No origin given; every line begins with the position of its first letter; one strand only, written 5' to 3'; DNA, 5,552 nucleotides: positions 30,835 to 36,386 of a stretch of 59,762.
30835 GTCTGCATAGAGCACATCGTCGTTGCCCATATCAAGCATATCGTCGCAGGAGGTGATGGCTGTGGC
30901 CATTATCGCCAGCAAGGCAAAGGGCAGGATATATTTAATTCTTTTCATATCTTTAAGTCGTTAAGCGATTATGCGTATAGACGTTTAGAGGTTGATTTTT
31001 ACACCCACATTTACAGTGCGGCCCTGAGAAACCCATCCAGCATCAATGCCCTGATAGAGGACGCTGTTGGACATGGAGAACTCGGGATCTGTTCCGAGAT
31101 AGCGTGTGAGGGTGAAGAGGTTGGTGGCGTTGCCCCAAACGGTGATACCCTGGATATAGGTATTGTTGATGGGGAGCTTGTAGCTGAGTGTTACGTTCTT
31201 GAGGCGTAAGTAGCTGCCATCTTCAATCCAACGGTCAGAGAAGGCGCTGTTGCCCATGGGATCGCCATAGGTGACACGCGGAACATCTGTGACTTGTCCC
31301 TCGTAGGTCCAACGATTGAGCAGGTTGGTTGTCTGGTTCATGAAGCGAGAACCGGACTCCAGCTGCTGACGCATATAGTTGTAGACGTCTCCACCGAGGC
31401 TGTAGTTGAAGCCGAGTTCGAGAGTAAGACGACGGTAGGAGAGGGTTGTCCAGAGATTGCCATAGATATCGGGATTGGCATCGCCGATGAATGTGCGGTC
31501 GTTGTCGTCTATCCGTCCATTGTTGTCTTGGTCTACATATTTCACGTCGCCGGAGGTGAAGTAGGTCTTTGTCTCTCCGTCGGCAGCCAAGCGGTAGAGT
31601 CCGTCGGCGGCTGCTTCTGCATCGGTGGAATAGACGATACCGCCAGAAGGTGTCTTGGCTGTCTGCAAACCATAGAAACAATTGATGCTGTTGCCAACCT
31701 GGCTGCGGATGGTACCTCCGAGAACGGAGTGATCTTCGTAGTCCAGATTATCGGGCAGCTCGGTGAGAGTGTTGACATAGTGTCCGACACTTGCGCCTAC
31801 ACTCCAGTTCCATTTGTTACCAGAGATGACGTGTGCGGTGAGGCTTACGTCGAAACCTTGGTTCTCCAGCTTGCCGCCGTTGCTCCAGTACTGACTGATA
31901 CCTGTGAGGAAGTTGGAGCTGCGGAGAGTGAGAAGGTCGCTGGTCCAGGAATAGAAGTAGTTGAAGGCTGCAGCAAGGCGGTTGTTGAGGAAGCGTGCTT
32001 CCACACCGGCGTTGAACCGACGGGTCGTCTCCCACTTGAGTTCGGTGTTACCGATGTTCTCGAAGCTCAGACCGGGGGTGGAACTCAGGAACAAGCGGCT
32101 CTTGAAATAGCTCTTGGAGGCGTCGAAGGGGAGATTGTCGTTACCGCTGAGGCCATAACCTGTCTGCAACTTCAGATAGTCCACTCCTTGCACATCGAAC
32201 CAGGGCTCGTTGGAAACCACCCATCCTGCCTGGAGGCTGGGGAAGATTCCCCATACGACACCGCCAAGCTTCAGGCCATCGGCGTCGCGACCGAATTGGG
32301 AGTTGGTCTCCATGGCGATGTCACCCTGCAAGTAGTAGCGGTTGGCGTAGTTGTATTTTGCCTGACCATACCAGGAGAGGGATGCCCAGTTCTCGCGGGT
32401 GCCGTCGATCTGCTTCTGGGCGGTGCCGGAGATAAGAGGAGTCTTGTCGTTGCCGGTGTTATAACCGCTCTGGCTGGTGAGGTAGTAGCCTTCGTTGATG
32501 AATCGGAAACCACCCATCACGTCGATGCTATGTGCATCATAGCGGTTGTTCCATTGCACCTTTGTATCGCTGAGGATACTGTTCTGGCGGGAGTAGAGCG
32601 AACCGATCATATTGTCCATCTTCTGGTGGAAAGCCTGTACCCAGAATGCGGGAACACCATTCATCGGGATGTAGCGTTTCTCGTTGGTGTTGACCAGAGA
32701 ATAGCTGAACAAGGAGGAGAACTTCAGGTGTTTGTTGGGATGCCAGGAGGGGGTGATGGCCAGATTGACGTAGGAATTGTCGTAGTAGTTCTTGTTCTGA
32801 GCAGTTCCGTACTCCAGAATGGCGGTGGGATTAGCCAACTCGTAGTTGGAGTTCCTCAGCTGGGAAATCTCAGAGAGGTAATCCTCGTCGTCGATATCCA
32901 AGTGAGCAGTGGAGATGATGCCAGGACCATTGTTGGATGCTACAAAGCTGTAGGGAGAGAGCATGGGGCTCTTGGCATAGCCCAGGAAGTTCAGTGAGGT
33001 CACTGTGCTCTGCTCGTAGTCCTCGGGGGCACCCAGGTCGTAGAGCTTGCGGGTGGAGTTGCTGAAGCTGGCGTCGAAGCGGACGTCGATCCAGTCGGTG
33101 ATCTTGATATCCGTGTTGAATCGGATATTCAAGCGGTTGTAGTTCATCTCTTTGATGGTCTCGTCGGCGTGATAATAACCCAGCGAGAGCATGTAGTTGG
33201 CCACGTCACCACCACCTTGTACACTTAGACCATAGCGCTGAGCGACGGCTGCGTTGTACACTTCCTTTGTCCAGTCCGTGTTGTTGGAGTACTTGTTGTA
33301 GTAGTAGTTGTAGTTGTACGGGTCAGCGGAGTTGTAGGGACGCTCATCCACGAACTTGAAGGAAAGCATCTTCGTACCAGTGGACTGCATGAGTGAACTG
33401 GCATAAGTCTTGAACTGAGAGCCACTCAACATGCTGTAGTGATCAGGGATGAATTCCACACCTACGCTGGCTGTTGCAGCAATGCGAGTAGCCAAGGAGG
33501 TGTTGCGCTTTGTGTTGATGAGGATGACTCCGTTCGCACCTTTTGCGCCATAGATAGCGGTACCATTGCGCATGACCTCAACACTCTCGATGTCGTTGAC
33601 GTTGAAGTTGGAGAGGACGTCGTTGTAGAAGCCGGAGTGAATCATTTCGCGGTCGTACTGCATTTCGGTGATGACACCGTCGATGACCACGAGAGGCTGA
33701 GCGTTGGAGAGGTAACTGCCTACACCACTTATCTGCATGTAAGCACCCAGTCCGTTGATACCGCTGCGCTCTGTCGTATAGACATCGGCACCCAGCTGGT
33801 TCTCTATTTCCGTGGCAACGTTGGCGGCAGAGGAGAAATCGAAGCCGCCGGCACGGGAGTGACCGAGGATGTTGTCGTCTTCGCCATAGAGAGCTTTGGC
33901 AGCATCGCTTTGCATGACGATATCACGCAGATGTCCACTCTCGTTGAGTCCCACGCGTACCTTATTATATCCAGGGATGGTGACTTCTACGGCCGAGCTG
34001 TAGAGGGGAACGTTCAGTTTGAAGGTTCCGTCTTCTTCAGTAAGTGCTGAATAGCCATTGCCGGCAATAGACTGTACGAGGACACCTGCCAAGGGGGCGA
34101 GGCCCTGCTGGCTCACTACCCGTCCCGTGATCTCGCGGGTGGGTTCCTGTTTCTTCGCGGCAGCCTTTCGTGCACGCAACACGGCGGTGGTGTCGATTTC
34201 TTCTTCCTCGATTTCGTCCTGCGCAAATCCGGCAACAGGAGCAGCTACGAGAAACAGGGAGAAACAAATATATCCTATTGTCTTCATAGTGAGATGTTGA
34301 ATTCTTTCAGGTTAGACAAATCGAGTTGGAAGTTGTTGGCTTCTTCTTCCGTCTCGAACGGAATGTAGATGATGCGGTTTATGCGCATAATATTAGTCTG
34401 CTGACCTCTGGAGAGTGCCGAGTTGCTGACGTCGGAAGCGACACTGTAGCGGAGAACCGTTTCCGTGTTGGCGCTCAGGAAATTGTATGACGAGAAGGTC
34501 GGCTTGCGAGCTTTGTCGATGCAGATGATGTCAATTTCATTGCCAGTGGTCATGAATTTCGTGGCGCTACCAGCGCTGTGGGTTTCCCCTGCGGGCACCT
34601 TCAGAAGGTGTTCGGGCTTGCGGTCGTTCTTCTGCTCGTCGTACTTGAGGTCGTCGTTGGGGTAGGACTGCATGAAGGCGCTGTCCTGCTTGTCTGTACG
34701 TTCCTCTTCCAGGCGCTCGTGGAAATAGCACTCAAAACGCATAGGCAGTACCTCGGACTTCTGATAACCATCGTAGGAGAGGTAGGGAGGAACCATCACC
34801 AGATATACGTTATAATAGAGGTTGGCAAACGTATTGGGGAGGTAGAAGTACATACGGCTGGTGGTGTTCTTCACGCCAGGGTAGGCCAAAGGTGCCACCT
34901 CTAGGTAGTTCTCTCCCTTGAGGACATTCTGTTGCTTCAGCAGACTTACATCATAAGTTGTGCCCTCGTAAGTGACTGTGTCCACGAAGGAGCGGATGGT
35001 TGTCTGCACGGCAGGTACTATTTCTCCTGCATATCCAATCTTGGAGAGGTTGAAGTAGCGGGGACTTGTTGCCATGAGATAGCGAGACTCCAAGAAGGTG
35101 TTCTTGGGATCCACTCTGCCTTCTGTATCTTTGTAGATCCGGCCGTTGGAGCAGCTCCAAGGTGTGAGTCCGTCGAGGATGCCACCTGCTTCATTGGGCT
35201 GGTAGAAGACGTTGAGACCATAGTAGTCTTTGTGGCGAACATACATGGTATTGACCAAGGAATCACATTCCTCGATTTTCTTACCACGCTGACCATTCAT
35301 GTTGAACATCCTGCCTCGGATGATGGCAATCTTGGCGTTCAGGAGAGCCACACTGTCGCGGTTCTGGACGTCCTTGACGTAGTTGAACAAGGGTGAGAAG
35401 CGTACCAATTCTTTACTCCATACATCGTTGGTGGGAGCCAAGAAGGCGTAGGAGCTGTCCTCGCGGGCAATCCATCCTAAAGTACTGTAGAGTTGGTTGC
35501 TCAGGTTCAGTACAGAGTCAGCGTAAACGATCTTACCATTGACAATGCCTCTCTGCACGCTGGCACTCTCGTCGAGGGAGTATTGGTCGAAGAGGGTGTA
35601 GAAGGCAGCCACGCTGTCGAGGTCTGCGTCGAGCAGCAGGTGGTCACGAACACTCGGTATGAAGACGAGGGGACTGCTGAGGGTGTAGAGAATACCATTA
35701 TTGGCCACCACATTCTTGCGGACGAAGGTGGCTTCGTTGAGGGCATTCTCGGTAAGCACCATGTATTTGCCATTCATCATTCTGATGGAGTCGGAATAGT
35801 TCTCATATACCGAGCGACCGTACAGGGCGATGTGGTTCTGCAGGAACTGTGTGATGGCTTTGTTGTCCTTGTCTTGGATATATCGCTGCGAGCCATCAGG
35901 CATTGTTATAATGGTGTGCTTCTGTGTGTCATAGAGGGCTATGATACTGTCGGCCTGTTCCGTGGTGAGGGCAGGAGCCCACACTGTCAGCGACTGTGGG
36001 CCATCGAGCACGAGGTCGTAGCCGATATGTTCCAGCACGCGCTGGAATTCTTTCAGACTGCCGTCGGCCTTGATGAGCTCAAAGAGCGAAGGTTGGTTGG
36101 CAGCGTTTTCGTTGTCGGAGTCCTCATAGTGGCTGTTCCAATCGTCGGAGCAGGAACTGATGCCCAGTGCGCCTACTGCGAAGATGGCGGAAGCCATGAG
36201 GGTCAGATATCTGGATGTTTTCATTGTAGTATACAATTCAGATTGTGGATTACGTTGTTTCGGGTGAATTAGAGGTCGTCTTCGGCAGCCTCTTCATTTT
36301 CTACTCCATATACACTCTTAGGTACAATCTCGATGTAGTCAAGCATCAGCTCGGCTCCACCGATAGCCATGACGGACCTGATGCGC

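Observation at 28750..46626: Seven-gene operon of three FAS1 lipoproteins and two SusC/SusD pairs, with no enzyme and no sensor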

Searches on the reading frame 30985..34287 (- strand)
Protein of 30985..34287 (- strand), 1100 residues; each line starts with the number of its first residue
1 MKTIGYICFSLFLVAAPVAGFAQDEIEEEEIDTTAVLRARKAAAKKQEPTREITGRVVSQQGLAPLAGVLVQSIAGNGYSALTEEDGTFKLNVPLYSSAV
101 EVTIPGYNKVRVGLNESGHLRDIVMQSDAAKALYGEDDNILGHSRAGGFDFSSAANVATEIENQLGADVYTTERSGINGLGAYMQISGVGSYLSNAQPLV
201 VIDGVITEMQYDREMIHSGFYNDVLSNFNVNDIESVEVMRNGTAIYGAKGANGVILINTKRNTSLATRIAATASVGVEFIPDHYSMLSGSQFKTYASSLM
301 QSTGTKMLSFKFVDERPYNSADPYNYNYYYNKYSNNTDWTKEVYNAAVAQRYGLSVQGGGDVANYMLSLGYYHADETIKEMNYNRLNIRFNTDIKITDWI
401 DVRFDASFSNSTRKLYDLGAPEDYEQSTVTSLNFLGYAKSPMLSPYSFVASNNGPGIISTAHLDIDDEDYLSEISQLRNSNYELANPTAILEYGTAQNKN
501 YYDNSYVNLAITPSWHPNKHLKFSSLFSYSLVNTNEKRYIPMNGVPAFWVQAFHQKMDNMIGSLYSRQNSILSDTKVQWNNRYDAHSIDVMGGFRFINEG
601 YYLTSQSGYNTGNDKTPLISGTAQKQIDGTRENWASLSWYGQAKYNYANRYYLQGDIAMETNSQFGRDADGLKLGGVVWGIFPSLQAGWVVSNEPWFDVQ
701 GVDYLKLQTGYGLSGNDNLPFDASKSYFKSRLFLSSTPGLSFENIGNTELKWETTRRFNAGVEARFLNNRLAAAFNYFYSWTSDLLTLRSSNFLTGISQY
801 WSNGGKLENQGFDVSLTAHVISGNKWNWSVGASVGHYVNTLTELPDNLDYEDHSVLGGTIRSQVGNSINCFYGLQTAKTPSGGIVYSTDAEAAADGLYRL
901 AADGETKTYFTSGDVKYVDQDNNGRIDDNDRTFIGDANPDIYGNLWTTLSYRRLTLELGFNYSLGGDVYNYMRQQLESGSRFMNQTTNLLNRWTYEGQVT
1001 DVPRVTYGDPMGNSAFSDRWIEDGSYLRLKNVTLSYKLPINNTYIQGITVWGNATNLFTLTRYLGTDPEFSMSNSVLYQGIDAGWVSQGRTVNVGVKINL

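Call 3: search_protein_families(library=pfam, proteins=[window:30985-34287:-], max_evalue=0.01)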
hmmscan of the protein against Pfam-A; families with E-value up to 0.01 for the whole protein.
window:30985-34287:- (1100 aa): 2 families
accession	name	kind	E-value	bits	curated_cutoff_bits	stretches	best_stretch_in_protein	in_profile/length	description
PF07715.20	Plug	-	4.2e-09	37.3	23.9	1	168-254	36-107/107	TonB-dependent Receptor Plug Domain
PF13715.12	CarbopepD_reg_2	-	4.2e-05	23.9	32.2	1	53-122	1-71/88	CarboxypepD_reg-like domain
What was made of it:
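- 30985..34287 (-): G6: SusC/RagA TonB-dependent transporter 2 (1100 aa), with an acidic/basic N-terminal extension and no STN domain hit. Its start overlaps the G5 stop (ATGA). Plug domain (call 3).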

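Call 4: search_protein_families(library=ncbifam, proteins=[window:30985-34287:-], max_evalue=0.01)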
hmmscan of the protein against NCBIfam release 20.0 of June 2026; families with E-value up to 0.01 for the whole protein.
window:30985-34287:- (1100 aa): 2 families
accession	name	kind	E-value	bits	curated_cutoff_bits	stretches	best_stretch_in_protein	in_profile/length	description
TIGR04056.1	OMP_RagA_SusC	subfamily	4.3e-166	555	368.25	2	169-1100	125-981/981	SusC/RagA family TonB-linked outer membrane protein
TIGR04057.1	SusC_RagA_signa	signature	2.3e-09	36.9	46.2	1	232-260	1-31/31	SusC/RagA subfamily TonB-dependent outer membrane receptor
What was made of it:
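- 30985..34287 (-): TIGR04056 555 bits (call 4).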

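Call 75: search_solved_structures(query=window:30985-34287:-, max_evalue=1e-10)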
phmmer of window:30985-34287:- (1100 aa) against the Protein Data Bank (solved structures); distinct sequences matched with E-value up to 1e-10: 8.
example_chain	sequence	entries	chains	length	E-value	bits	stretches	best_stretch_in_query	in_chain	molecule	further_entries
8aa4_A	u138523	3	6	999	2.1e-72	247.7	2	584-1099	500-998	SusC homolog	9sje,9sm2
5t3r_D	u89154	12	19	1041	1.1e-51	179.1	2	739-1069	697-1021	SusC homolog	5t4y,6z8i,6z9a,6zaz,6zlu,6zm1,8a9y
6zlt_B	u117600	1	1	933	1.7e-48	168.5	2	739-1069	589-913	SusC homolog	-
6sli_B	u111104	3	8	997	1.2e-44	155.8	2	586-1070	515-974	RagA protein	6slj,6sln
6sm3_B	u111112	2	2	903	8.1e-42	146.4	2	586-1070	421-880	RagA protein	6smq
6sml_B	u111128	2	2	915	8.3e-42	146.4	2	586-1070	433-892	RagA protein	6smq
8ypt_C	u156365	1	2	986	2.4e-29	105.2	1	167-1046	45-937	TonB-linked outer membrane protein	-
8ypu_C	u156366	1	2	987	2.4e-29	105.2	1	167-1046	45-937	SusC/RagA family TonB-linked outer membrane protein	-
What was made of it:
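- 30985..34287 (-): 8aa4_A 248 bits (call 75).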

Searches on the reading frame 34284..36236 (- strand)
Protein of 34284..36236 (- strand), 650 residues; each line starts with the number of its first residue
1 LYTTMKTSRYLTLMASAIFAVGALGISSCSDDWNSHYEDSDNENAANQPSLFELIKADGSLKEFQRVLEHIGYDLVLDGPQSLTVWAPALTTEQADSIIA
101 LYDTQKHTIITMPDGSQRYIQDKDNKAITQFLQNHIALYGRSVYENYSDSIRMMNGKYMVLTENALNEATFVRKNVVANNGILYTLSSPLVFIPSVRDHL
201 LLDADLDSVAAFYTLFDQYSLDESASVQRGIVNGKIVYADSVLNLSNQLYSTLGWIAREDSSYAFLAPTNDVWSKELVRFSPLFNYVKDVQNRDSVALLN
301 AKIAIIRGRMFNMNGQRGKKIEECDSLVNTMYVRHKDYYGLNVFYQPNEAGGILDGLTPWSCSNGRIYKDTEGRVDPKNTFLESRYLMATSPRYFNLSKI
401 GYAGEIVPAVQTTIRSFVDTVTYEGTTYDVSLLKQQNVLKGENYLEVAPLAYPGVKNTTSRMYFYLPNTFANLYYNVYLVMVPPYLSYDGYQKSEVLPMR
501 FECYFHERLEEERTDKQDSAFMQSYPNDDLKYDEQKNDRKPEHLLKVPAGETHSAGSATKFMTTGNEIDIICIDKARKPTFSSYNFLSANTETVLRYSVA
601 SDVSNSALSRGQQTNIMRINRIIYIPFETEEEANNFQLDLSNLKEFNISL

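Call 3: search_protein_families(library=pfam, proteins=[window:34284-36236:-], max_evalue=0.01)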
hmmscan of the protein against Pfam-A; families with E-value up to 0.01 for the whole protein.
window:34284-36236:- (650 aa): 1 family
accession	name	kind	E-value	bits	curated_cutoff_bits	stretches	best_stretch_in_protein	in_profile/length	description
PF02469.27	Fasciclin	-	0.00093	19.8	22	0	61-191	3-122/123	Fasciclin domain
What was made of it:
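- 34284..36224 (-): G5: 646-aa surface lipoprotein (ISSC|SDDW) with an N-terminal FAS1 domain and a second FAS1-type motif (AFLAPTN at residue 264). The fold of the C-terminal half is unresolved. PF02469 19.8 bits, below cut-off (call 3).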

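Call 4: search_protein_families(library=ncbifam, proteins=[window:34284-36236:-], max_evalue=0.01)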
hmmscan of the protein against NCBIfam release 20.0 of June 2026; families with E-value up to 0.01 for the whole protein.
window:34284-36236:- (650 aa): 0 families

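Call 87: search_protein_families(library=pfam, proteins=[window:34284-36224:-], max_evalue=10)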
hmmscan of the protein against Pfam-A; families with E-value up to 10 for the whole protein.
window:34284-36224:- (646 aa): 1 family
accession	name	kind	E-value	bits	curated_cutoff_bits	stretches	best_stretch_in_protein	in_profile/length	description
PF02469.27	Fasciclin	-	0.00091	19.9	22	1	57-187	3-122/123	Fasciclin domain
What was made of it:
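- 34284..36224 (-): No enzyme family hit (calls 3, 4, 87).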

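Call 93: search_solved_structures(query=A5, max_evalue=5)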
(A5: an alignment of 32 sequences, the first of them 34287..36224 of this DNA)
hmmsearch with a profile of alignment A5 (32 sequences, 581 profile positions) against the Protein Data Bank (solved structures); distinct sequences matched with E-value up to 5: 15.
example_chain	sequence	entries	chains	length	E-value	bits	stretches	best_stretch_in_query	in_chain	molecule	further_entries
5yjh_A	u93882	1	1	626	3.2e-06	29.3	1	44-96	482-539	Periostin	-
5yjg_A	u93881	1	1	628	3.3e-06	29.3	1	44-96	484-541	Periostin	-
7asc_A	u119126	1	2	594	4.1e-05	25.7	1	45-86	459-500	Transforming growth factor-beta-induced protein ig-h3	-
7as7_A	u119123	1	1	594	5.2e-05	25.3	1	45-86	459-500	Transforming growth factor-beta-induced protein ig-h3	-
7asg_A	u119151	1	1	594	5.3e-05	25.3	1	45-86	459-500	Transforming growth factor-beta-induced protein ig-h3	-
5nv6_A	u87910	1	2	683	9.6e-05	24.4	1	45-86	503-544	Transforming growth factor-beta-induced protein ig-h3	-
5wt7_A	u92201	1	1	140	0.00029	22.8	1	43-97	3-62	Periostin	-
1x3b_A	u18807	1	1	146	0.033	16.1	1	43-86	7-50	Transforming growth factor-beta induced protein IG-H3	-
2ltb_A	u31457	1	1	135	0.052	15.4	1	45-86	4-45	Transforming growth factor-beta-induced protein ig-h3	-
2ltc_A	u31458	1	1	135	0.052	15.4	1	45-86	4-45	Transforming growth factor-beta-induced protein ig-h3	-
2vxp_A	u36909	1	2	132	0.073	14.9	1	46-86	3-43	TRANSFORMING GROWTH FACTOR-BETA-INDUCED PROTEIN IG-H3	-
9oek_A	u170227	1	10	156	0.099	14.5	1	45-86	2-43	Transforming growth factor-beta-induced protein ig-h3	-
6kgx_bH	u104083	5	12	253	0.2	13.5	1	36-123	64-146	LRC6 | FAS1 domain-containing protein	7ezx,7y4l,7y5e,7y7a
5y6p_A1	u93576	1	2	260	0.35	12.7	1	57-88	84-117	LRC6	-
7paf_B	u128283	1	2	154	1.7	10.4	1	219-273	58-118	Nanobody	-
